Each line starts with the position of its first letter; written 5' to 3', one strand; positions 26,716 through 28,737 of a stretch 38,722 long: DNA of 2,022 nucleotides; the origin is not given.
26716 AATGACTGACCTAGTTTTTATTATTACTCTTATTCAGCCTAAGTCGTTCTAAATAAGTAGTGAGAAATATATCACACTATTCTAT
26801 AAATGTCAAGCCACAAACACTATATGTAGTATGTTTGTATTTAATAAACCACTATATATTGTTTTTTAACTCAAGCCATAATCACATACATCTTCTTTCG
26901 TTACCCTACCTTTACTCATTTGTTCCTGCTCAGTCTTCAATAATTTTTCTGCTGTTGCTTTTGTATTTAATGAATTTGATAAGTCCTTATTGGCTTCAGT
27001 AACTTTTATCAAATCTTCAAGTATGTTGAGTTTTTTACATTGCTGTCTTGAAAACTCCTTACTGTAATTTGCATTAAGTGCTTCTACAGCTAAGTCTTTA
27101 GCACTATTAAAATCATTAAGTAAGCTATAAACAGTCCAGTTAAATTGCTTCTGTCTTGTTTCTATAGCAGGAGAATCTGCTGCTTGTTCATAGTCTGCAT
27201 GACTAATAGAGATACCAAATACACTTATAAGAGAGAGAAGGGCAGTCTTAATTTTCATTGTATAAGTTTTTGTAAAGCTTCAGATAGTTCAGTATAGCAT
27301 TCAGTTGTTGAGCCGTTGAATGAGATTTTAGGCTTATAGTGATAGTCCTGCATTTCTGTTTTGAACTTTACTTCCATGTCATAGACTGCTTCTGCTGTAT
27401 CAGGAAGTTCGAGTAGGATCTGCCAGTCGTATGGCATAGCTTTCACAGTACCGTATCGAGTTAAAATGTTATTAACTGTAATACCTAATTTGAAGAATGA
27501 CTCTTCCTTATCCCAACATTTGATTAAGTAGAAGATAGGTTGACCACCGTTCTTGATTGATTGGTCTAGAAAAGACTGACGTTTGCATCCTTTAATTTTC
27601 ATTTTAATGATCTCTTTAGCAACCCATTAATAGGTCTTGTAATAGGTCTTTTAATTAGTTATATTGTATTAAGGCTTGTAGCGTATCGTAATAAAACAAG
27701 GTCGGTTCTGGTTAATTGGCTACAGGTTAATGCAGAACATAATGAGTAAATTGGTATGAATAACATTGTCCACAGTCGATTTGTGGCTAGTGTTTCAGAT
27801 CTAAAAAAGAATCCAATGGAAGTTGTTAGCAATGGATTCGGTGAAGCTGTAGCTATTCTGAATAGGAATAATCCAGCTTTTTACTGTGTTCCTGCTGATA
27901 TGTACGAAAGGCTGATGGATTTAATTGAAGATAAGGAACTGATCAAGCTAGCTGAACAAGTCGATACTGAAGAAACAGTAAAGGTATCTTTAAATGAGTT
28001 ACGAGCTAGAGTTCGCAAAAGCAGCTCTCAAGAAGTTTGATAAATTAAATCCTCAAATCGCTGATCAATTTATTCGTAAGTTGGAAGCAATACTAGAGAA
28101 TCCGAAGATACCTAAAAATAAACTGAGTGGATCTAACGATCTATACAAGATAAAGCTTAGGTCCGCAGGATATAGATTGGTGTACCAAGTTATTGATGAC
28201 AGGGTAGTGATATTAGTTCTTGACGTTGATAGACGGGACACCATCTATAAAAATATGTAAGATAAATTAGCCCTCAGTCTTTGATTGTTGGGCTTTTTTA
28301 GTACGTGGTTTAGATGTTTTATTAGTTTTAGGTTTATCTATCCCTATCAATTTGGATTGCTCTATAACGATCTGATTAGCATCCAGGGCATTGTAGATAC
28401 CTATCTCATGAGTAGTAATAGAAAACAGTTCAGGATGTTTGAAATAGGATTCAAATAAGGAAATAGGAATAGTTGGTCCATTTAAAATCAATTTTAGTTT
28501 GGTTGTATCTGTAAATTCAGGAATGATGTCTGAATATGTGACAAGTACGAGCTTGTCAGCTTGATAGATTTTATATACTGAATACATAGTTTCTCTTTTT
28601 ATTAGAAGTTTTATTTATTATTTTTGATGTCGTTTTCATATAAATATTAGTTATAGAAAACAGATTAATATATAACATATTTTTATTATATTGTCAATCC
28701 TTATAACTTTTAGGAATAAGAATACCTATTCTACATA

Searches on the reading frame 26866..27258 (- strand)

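Call 19: search_protein_families(library=phrogs, proteins=[window:26866-27258:-], max_evalue=0.01)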
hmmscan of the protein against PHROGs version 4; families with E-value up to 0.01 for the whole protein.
window:26866-27258:- (130 aa): 1 family
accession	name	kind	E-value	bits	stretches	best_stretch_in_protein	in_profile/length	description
phrog_22419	-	unknown function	0.0038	18.9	1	33-78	30-75/114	-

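Call 93: search_protein_families(library=pfam, proteins=[window:26866-27258:-], max_evalue=0.01)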
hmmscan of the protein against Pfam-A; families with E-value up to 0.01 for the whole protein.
window:26866-27258:- (130 aa): 0 families

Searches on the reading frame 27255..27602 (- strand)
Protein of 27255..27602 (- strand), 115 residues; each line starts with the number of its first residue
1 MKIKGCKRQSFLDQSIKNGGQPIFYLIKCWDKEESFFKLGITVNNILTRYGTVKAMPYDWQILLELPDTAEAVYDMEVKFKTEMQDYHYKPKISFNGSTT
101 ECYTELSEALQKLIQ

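Call 19: search_protein_families(library=phrogs, proteins=[window:27255-27602:-], max_evalue=0.01)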
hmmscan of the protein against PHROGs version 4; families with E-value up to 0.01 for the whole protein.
window:27255-27602:- (115 aa): 1 family
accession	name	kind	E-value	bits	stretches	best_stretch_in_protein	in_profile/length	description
phrog_681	-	DNA, RNA and nucleotide metabolism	4.7e-14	52.9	1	6-110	428-529/576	endonuclease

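Call 93: search_protein_families(library=pfam, proteins=[window:27255-27602:-], max_evalue=0.01)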
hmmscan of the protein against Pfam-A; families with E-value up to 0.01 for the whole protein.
window:27255-27602:- (115 aa): 0 families

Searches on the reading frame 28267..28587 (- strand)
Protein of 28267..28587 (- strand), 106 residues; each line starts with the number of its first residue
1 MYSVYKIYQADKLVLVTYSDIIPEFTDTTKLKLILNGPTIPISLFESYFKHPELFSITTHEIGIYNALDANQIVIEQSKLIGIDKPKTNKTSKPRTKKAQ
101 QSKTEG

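Call 18: search_protein_families(library=pfam, proteins=[window:28267-28587:-], max_evalue=0.01)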
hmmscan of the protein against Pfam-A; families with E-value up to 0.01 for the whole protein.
window:28267-28587:- (106 aa): 0 families

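Call 19: search_protein_families(library=phrogs, proteins=[window:28267-28587:-], max_evalue=0.01)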
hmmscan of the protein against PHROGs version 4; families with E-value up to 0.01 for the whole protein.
window:28267-28587:- (106 aa): 1 family
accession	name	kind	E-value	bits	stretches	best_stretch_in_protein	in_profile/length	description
phrog_23923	-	unknown function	3e-44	150.4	1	1-100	1-106/111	-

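Call 46: search_protein_families(library=ncbifam, proteins=[window:28267-28587:-], max_evalue=0.1)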
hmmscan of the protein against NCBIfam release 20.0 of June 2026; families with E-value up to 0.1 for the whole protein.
window:28267-28587:- (106 aa): 0 families
